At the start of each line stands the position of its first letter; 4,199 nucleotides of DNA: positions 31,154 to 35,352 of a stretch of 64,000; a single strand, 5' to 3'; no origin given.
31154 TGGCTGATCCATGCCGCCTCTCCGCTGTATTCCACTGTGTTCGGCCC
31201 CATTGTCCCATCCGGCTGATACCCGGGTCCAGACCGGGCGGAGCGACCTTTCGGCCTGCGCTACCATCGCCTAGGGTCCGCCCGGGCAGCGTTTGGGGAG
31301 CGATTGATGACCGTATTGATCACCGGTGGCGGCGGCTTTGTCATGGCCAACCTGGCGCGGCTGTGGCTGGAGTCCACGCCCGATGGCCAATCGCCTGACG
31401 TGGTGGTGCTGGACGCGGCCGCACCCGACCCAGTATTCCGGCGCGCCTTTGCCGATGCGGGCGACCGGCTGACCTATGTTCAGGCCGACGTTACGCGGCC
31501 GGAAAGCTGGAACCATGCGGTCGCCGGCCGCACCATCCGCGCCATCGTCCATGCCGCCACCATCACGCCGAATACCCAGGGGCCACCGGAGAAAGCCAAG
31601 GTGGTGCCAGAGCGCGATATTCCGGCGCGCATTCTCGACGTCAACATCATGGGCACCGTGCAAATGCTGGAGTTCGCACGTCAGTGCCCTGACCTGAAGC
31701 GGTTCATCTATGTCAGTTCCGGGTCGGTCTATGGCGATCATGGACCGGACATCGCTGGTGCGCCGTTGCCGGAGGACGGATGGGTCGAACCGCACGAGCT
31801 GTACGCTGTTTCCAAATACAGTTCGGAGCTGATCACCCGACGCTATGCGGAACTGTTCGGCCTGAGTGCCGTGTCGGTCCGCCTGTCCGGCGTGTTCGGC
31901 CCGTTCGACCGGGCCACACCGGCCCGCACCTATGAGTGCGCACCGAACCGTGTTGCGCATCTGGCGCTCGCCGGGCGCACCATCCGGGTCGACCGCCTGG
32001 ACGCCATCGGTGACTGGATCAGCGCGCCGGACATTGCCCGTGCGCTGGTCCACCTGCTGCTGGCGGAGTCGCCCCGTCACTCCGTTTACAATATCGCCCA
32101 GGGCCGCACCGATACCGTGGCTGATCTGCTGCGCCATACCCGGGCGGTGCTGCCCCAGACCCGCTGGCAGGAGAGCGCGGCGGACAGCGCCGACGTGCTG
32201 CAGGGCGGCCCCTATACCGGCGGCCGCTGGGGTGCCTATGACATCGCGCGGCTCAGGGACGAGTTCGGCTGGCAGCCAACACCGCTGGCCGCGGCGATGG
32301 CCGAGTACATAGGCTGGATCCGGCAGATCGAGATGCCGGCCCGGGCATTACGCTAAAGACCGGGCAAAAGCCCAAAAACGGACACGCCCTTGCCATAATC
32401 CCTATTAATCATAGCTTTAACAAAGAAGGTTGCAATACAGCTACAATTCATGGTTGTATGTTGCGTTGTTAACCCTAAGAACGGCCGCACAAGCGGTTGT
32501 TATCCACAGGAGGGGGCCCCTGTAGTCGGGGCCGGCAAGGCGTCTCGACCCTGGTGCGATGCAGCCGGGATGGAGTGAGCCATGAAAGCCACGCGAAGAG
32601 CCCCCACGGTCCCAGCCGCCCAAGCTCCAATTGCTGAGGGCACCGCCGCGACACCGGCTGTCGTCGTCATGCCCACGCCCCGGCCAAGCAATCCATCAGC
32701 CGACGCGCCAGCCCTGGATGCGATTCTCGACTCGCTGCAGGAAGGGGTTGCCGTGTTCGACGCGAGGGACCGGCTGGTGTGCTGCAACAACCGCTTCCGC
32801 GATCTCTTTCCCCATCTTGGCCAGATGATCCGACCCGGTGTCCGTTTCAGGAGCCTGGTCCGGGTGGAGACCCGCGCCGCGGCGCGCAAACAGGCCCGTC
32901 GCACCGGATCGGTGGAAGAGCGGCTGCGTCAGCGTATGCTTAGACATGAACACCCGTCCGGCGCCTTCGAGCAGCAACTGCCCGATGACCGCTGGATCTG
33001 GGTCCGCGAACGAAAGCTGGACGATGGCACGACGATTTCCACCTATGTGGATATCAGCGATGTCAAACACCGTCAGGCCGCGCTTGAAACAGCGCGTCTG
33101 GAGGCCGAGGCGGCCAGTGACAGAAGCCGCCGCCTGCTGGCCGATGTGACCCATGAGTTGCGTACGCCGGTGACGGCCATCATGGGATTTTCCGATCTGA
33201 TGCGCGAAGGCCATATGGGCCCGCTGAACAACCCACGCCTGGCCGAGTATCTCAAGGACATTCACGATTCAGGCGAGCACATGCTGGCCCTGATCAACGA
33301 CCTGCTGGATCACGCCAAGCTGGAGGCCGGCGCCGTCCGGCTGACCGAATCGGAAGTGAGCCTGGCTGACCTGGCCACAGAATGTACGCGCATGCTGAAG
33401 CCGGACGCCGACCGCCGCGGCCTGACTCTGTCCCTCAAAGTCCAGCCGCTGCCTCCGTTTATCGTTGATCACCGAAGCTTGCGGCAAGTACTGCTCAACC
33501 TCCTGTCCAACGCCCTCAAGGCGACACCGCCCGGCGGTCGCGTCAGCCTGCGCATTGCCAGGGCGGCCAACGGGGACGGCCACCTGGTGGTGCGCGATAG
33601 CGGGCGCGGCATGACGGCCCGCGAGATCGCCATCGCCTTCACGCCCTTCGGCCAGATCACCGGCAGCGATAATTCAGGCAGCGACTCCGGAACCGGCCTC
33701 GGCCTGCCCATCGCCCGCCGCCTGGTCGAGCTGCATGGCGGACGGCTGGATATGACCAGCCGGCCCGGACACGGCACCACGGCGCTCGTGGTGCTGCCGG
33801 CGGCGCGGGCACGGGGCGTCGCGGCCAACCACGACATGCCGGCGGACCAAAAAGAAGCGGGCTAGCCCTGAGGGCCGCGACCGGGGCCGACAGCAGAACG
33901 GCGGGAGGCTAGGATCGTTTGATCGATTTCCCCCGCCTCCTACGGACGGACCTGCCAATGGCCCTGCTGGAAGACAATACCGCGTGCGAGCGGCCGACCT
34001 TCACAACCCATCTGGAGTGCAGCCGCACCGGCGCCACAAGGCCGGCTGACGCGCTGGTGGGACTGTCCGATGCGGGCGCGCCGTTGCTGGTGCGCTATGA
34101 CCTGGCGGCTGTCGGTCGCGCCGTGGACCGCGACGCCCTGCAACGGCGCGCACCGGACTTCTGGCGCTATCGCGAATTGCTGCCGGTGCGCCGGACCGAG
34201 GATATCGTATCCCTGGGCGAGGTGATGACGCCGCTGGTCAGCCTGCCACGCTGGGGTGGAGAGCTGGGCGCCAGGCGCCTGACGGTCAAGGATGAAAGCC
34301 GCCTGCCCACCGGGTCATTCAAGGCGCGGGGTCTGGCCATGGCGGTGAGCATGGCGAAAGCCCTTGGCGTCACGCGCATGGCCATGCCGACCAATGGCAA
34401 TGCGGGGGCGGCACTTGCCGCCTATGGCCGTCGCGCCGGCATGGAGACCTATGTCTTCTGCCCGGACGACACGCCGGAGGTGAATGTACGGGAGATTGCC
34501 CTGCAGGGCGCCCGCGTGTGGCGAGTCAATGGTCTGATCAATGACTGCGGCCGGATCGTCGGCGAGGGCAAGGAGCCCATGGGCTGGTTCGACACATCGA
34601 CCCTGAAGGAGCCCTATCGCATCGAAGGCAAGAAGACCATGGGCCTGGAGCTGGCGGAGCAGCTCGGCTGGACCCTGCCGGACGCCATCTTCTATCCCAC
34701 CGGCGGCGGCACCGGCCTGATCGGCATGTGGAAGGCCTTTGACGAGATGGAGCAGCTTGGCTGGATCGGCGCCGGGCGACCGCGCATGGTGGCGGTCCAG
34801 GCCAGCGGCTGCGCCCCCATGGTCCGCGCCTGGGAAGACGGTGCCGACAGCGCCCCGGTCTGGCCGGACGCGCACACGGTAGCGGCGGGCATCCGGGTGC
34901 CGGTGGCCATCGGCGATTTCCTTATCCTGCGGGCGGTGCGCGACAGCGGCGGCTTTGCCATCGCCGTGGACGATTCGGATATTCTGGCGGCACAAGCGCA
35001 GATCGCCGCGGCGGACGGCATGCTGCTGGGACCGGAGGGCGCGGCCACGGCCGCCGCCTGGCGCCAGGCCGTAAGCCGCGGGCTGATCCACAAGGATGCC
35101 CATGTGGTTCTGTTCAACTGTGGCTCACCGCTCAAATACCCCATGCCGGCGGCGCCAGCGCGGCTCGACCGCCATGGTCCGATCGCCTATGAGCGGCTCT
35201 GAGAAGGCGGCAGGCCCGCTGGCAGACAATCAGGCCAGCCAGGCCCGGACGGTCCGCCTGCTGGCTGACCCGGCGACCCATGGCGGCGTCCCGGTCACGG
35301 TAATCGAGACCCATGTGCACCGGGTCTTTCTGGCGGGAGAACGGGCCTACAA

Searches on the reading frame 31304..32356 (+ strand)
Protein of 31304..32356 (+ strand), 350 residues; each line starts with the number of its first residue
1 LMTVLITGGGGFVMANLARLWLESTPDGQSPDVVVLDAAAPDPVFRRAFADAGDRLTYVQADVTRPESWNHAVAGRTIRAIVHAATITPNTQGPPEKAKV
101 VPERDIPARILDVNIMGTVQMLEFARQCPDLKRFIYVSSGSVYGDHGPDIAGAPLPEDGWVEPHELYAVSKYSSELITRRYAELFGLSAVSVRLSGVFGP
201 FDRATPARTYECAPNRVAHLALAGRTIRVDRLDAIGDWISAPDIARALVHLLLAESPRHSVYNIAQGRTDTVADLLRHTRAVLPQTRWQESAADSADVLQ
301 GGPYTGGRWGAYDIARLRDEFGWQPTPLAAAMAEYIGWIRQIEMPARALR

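Call 10: search_protein_families(library=pfam, proteins=[window:31304-32356:+], max_evalue=0.001)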
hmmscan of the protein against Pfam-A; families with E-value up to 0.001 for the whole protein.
window:31304-32356:+ (350 aa): 6 families
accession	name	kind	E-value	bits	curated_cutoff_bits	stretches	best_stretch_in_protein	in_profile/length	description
PF01370.27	Epimerase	-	1.5e-33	116.6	20.9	1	4-265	1-240/240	NAD dependent epimerase/dehydratase family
PF16363.11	GDP_Man_Dehyd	-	5.2e-29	102.2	27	1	5-325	1-321/332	GDP-mannose 4,6 dehydratase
PF01073.25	3Beta_HSD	-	6.2e-12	45.6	22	1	5-228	1-212/280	3-beta hydroxysteroid dehydrogenase/isomerase family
PF07993.18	NAD_binding_4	-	3e-09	36.9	20.1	1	109-199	107-209/258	Male sterility protein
PF04321.23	RmlD_sub_bind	-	4.3e-07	29.7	27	1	2-262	1-210/287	RmlD substrate binding domain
PF13460.12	NAD_binding_10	-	0.0005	20.4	27.2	0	52-145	37-104/184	NAD(P)H-binding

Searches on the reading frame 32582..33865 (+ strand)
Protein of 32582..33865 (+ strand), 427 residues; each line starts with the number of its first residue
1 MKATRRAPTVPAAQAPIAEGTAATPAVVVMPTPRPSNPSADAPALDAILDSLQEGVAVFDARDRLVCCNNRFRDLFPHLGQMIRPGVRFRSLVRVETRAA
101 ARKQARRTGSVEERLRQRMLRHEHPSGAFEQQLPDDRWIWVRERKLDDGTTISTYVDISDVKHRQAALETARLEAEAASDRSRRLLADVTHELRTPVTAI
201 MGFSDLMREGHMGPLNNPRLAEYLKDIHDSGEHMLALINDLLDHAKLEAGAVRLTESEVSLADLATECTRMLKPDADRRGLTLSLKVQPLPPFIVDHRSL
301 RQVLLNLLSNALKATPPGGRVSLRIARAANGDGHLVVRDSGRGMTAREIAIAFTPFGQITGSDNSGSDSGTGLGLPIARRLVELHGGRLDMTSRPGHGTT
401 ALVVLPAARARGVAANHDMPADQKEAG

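Call 10: search_protein_families(library=pfam, proteins=[window:32582-33865:+], max_evalue=0.001)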
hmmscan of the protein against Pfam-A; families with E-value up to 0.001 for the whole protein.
window:32582-33865:+ (427 aa): 3 families
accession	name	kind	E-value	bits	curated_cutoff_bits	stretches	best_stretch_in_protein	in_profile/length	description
PF02518.31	HATPase_c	-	9e-28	97.4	26.4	1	296-408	2-110/111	Histidine kinase-, DNA gyrase B-, and HSP90-like ATPase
PF12860.13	PAS_7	-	3.7e-21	75.8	27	1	49-164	1-113/115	PAS fold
PF00512.31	HisKA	-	7.1e-20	71.3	26.9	1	183-250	3-66/66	His Kinase A (phospho-acceptor) domain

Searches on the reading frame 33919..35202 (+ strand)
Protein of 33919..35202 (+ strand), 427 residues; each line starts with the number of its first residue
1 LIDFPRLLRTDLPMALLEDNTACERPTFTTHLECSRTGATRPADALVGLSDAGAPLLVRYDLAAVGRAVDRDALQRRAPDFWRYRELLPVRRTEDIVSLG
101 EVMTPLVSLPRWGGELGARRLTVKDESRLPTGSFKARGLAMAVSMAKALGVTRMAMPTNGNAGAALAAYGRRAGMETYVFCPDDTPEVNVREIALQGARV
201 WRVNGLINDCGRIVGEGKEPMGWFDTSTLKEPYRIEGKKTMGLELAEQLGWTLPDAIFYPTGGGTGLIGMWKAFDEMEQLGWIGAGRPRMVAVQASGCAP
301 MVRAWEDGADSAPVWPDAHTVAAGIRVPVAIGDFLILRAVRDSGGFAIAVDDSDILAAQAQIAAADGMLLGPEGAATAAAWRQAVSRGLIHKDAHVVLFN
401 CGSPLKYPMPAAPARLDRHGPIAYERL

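Call 10: search_protein_families(library=pfam, proteins=[window:33919-35202:+], max_evalue=0.001)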
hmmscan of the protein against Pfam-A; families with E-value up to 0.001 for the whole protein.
window:33919-35202:+ (427 aa): 1 family
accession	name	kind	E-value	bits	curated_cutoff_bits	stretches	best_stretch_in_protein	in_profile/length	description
PF00291.31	PALP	-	5.2e-69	233.3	35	1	97-402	1-295/295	Pyridoxal-phosphate dependent enzyme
